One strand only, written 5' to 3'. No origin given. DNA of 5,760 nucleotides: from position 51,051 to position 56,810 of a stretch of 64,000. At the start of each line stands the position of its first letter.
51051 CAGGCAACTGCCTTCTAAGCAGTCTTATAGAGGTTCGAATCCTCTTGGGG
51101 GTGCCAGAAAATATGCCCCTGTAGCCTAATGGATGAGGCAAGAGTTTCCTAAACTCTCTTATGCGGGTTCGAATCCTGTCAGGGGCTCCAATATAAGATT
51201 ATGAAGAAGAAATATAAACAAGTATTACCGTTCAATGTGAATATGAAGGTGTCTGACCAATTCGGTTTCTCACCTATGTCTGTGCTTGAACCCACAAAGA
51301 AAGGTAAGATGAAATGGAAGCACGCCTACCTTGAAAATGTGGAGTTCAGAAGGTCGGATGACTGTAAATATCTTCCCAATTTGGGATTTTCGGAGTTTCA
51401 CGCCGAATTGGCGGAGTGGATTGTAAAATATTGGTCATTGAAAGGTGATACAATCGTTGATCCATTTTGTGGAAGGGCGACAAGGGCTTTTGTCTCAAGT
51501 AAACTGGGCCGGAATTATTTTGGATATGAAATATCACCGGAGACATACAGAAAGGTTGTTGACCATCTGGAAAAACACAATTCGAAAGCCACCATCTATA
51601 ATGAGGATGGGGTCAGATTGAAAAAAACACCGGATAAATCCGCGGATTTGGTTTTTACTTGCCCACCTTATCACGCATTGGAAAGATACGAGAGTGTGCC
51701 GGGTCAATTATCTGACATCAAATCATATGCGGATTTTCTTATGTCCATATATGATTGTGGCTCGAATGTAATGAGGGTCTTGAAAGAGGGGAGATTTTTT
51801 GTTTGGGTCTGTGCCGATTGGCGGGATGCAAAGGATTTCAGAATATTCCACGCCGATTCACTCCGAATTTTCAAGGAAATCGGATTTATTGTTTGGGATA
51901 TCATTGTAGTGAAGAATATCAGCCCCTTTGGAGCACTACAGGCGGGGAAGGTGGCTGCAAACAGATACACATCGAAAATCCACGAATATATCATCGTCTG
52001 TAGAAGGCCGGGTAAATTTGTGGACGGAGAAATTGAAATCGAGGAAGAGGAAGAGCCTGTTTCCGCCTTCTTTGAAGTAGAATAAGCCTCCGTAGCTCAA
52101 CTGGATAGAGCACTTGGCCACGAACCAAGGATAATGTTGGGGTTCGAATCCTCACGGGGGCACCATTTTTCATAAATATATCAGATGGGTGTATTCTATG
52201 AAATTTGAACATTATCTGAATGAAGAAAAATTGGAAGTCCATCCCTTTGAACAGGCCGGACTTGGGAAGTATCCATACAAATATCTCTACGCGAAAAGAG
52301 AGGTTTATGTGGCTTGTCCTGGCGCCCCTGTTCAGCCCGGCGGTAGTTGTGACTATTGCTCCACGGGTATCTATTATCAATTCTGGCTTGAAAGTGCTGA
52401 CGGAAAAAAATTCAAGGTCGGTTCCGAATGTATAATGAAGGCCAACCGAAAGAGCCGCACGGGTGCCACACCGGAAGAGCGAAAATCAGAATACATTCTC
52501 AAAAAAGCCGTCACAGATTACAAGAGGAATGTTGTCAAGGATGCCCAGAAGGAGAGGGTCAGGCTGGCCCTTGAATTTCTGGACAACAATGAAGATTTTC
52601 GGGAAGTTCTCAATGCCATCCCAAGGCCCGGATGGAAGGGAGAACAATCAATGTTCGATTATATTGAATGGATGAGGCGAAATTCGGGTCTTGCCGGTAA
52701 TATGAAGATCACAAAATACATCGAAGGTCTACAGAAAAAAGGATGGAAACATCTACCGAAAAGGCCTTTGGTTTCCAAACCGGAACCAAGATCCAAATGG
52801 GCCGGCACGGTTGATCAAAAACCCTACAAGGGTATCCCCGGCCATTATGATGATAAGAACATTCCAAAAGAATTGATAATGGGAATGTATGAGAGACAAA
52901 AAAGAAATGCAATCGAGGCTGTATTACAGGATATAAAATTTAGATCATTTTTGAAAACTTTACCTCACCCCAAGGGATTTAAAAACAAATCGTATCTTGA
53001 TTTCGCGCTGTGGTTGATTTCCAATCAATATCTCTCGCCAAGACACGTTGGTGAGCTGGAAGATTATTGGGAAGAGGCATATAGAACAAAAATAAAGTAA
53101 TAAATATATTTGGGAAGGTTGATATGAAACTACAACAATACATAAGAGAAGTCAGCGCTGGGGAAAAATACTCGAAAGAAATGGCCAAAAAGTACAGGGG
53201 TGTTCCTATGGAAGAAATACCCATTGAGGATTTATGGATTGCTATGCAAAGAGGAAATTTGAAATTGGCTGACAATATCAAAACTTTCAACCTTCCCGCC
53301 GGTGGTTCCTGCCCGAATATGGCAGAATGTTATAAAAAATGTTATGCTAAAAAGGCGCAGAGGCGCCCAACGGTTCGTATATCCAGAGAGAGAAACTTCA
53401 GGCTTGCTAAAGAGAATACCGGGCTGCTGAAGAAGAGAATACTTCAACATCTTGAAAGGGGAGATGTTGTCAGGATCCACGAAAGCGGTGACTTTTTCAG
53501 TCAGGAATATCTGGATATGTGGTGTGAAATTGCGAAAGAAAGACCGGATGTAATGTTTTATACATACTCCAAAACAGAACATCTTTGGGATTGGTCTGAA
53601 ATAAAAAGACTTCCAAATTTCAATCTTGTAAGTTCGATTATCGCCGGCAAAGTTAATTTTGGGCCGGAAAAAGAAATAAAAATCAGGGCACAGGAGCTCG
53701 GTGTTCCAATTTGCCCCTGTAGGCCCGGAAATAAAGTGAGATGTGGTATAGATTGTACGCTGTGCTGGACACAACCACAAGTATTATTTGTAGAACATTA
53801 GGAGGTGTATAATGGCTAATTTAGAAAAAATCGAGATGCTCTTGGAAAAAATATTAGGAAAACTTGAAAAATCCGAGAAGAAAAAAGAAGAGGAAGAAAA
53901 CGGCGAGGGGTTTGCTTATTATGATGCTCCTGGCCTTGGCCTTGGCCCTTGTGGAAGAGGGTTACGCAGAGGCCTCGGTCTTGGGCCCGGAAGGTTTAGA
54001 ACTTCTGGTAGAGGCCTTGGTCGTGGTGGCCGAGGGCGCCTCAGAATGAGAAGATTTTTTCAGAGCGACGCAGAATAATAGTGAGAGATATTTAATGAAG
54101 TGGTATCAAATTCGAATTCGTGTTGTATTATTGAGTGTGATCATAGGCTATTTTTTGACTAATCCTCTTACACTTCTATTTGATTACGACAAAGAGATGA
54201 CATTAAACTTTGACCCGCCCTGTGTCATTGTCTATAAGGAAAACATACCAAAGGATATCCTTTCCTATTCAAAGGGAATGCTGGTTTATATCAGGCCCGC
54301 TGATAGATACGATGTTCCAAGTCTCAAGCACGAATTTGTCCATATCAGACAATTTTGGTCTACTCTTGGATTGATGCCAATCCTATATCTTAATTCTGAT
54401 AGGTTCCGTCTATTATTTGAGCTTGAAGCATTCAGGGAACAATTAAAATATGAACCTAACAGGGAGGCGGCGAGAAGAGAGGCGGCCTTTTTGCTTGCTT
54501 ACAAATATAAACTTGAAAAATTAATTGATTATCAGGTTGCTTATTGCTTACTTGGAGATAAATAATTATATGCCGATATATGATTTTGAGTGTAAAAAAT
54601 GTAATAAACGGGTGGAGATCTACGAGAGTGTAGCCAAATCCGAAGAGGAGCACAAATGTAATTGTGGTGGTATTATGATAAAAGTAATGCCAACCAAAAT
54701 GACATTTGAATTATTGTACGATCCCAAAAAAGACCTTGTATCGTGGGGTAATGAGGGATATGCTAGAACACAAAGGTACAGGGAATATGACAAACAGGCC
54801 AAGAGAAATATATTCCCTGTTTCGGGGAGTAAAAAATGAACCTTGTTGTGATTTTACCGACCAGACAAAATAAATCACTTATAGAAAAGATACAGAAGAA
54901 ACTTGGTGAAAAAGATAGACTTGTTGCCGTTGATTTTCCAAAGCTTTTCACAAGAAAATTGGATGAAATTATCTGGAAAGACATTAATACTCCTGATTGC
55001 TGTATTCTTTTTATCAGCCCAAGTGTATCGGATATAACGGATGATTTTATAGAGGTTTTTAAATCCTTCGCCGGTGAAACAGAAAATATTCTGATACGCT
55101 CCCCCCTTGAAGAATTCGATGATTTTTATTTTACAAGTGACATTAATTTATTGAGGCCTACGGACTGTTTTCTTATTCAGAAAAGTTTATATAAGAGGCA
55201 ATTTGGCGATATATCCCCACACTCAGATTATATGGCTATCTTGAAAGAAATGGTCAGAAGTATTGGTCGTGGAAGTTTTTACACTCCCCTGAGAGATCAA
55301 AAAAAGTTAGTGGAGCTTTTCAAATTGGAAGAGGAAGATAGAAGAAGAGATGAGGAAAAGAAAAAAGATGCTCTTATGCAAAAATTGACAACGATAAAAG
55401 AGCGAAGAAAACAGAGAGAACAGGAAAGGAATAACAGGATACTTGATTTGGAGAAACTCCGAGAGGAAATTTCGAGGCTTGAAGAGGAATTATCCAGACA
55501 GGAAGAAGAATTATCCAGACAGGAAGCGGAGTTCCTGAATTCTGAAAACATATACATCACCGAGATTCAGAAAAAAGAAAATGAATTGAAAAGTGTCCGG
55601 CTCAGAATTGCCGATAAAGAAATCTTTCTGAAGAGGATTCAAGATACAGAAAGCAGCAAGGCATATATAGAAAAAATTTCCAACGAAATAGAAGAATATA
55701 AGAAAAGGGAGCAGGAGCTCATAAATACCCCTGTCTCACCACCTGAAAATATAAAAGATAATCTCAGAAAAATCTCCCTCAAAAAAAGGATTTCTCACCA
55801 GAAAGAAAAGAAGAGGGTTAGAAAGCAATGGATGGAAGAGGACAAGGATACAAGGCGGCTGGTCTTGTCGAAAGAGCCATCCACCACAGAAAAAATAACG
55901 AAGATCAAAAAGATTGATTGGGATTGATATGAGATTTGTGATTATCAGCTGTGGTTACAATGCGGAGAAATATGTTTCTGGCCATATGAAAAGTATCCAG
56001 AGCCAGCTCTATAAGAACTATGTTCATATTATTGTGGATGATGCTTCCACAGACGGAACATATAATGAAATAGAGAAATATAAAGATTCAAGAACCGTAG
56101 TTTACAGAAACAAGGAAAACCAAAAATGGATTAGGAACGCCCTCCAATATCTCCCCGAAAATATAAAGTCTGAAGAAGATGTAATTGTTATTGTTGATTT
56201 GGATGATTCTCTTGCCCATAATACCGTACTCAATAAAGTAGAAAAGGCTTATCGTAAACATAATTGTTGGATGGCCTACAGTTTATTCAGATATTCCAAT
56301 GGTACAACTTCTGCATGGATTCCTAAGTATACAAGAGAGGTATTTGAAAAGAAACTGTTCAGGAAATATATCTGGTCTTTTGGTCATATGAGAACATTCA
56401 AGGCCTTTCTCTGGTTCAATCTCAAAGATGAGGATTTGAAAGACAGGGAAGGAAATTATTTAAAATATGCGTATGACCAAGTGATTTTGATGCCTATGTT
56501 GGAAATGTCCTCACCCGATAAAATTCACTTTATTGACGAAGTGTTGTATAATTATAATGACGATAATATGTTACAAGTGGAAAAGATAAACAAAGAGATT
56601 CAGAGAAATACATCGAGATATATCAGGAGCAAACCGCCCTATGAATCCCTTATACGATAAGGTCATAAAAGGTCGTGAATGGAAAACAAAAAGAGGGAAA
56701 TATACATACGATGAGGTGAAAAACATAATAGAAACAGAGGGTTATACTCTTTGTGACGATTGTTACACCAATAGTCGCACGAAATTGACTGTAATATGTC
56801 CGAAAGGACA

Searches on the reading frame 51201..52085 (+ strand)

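Call 21: search_protein_families(library=pfam, proteins=[window:51201-52085:+], max_evalue=0.001)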
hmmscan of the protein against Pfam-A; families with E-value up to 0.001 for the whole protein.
window:51201-52085:+ (294 aa): 1 family
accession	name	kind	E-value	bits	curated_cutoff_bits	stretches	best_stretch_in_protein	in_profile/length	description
PF01555.25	N6_N4_Mtase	-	4.1e-23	82.9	26.7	2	63-117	163-217/221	DNA methylase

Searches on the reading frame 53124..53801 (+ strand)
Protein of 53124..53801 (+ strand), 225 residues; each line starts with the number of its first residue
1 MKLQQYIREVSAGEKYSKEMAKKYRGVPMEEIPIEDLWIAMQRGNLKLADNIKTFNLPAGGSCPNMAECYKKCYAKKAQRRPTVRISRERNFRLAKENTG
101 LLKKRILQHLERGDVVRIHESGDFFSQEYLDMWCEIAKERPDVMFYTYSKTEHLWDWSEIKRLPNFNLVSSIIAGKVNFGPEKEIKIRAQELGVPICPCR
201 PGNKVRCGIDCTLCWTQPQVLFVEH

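Call 21: search_protein_families(library=pfam, proteins=[window:53124-53801:+], max_evalue=0.001)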
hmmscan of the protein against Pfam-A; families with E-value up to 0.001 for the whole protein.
window:53124-53801:+ (225 aa): 1 family
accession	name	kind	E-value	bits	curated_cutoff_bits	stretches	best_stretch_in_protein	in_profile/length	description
PF17338.8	GP88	-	9.4e-29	101.3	24.4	1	43-171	5-159/230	Gene product 88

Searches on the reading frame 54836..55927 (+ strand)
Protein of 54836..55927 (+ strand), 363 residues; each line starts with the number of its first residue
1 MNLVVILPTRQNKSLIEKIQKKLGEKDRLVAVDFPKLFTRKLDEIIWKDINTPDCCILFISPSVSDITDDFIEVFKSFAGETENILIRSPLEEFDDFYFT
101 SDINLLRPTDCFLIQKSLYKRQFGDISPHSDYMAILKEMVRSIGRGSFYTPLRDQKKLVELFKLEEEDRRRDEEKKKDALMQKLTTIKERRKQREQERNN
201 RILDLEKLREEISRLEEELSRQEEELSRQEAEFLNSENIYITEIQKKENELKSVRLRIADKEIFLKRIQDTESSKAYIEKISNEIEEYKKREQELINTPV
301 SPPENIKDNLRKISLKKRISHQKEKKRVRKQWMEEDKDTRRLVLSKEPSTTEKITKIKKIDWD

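Call 3: search_protein_families(library=pfam, proteins=[window:54836-55927:+], max_evalue=0.1)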
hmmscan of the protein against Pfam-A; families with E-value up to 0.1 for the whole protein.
window:54836-55927:+ (363 aa): 0 families

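Call 4: search_protein_families(library=phrogs, proteins=[window:54836-55927:+], max_evalue=0.01)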
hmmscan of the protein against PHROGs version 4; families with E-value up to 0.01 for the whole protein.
window:54836-55927:+ (363 aa): 1 family
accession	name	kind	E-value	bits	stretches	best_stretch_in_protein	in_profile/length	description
phrog_21091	-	unknown function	0.0077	16.6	1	176-283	185-289/407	-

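Call 22: search_protein_families(library=ncbifam, proteins=[window:54836-55927:+], max_evalue=0.1)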
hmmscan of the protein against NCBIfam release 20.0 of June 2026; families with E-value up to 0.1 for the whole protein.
window:54836-55927:+ (363 aa): 2 families
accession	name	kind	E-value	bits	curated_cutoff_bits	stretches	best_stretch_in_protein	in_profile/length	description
NF053563.1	Rkd4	equivalog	0.0044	15.2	860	1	155-295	262-403/747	arcadin-4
NF045780.1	TrlF_fam_ATP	equivalog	0.05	12.3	350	1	154-337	416-613/944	TrlF family AAA-like ATPase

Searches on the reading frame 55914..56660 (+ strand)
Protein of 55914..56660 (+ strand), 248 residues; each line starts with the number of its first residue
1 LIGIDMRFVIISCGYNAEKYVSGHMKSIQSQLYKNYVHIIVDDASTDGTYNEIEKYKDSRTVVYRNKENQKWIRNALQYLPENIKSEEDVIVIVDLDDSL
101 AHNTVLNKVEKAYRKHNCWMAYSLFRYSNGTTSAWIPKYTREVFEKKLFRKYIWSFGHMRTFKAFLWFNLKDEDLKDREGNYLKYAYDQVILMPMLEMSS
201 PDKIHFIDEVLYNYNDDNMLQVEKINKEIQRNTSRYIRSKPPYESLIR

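Call 3: search_protein_families(library=pfam, proteins=[window:55914-56660:+], max_evalue=0.1)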
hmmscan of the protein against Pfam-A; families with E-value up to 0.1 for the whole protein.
window:55914-56660:+ (248 aa): 6 families
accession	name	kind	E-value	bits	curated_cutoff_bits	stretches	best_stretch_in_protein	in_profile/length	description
PF00535.33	Glycos_transf_2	-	2.7e-15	57.1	23.3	1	10-150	2-144/168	Glycosyl transferase family 2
PF10111.15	Glyco_tranf_2_2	-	2.5e-05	24.3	27.3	1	9-105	2-99/276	Glycosyltransferase like family 2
PF13704.12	Glyco_tranf_2_4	-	0.011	16.7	27.5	1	38-102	22-86/98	Glycosyl transferase family 2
PF06414.18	Zeta_toxin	-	0.016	15.1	22.3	1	29-83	37-94/199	Zeta toxin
PF18819.6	MuF_C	-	0.031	14.8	27.6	1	74-121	37-85/103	Phage MuF-C-terminal domain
PF16496.10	SWIRM-assoc_2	-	0.054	13.6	25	0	62-105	93-133/134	SWIRM-associated domain at the N-terminal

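Call 4: search_protein_families(library=phrogs, proteins=[window:55914-56660:+], max_evalue=0.01)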
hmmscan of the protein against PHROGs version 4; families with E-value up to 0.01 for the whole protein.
window:55914-56660:+ (248 aa): 2 families
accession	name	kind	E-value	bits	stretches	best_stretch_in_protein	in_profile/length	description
phrog_841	-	moron, auxiliary metabolic gene and host takeover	0.0003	21.4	1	8-121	4-120/309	GtrB-like O-antigen conversion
phrog_5113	-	unknown function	0.00073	20.2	1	23-108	8-93/198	-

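Call 22: search_protein_families(library=ncbifam, proteins=[window:55914-56660:+], max_evalue=0.1)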
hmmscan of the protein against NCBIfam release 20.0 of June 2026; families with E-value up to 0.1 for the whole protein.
window:55914-56660:+ (248 aa): 9 families
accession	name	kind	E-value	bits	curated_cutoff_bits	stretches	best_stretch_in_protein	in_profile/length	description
NF047683.1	TeichurnBiosyTuaG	equivalog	5.9e-11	42.5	400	1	6-123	6-121/252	teichuronic acid biosynthesis protein TuaG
NF053739.1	GlytfEpsEBac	equivalog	8.3e-10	38.1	450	1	10-74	5-72/265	glycosyltransferase EpsE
NF050050.1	ProtGlycPglI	equivalog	4.8e-07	29.4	500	1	9-123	5-119/306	GalNAc(5)-diNAcBac-PP-undecaprenol beta-1,3-glucosyltransferase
NF007482.0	PRK10073.1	equivalog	2.3e-06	26.8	423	1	9-103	9-101/334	glycosyltransferase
TIGR03937.1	PgaC_IcaA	equivalog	3.3e-06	26.3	422.3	1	9-108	49-146/407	poly-beta-1,6-N-acetyl-D-glucosamine synthase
NF041394.1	GtaseAglG_Halo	equivalog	0.00013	21.4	440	1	6-117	1-111/304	glucosyl-dolichyl phosphate glucuronosyltransferase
NF038302.1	EPS_HpsE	equivalog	0.002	17.1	300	1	7-116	2-114/307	hormogonium polysaccharide biosynthesis glycosyltransferase HpsE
TIGR04242.1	nodulat_NodC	equivalog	0.017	14.1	550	1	9-119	52-162/395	chitooligosaccharide synthase NodC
NF041875.1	EPS_EpsD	equivalog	0.02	14.3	370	1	13-115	6-106/325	exopolysaccharide biosynthesis glycosyltransferase EpsD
